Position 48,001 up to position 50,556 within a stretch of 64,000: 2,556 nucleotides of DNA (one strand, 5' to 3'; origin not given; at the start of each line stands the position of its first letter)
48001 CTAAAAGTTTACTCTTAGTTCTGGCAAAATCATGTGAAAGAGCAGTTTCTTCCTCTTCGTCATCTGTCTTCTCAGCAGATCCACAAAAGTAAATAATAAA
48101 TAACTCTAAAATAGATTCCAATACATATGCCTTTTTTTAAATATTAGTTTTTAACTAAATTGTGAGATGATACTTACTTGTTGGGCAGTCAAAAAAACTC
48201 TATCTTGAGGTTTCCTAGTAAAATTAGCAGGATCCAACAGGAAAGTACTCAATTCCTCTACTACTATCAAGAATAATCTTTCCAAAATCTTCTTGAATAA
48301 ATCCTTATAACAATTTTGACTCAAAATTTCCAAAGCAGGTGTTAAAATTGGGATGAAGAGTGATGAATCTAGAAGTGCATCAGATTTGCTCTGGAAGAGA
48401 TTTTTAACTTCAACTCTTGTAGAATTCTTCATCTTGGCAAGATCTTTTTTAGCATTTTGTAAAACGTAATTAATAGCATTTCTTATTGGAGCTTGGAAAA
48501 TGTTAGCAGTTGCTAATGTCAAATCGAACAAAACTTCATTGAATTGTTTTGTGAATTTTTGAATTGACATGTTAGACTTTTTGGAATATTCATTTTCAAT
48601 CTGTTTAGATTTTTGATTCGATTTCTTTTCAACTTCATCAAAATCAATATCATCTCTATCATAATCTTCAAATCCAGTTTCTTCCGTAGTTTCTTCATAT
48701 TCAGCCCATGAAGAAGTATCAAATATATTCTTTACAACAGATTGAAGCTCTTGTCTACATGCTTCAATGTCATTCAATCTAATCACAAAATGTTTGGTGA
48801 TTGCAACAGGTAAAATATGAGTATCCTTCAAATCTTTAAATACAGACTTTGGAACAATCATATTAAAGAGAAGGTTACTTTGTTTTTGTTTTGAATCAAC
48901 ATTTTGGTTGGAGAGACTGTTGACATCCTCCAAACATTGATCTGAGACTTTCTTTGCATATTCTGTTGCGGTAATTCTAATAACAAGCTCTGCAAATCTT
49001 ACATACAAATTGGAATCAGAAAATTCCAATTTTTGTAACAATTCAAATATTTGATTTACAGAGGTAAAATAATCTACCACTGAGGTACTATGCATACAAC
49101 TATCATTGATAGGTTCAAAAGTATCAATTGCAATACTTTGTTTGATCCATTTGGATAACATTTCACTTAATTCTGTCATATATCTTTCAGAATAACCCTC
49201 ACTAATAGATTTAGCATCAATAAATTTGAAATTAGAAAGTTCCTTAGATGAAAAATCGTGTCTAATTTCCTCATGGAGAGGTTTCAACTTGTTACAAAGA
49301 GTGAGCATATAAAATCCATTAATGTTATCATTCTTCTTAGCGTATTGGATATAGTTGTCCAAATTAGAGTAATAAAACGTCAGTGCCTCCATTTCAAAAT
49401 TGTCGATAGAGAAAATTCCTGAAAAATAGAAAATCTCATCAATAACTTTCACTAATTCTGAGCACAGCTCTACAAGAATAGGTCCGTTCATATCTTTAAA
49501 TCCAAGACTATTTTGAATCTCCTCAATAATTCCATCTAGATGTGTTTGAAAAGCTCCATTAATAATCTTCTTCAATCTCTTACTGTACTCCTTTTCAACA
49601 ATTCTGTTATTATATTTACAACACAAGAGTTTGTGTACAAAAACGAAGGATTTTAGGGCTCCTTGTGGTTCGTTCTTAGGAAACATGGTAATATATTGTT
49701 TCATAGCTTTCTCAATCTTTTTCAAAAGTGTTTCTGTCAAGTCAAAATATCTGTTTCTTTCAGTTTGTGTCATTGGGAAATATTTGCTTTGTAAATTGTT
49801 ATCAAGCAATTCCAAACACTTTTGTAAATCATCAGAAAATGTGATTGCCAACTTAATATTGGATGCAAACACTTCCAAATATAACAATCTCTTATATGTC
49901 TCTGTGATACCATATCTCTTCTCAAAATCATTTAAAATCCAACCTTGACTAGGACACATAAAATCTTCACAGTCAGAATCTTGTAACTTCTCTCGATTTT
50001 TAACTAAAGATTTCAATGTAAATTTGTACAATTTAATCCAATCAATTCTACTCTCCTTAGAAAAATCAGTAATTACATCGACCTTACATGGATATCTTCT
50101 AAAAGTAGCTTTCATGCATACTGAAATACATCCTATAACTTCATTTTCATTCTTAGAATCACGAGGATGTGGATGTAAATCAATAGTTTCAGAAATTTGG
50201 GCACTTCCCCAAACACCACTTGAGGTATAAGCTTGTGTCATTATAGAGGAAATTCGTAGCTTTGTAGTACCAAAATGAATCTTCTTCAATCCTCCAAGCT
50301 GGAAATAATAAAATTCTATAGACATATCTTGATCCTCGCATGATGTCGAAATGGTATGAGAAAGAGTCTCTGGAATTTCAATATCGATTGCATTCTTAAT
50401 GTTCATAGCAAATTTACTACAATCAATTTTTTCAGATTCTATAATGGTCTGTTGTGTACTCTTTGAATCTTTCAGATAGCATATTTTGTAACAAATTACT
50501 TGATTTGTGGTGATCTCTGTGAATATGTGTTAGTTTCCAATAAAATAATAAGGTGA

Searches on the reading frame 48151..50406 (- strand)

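Call 80: search_protein_families(library=pfam, proteins=[window:48151-50406:-], max_evalue=0.001)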
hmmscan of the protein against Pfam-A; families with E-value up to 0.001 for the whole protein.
window:48151-50406:- (751 aa): 1 family
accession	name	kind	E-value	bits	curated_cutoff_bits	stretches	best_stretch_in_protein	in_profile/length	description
PF01612.26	DNA_pol_A_exo1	-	0.00022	21.5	23.6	0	613-676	42-108/173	3'-5' exonuclease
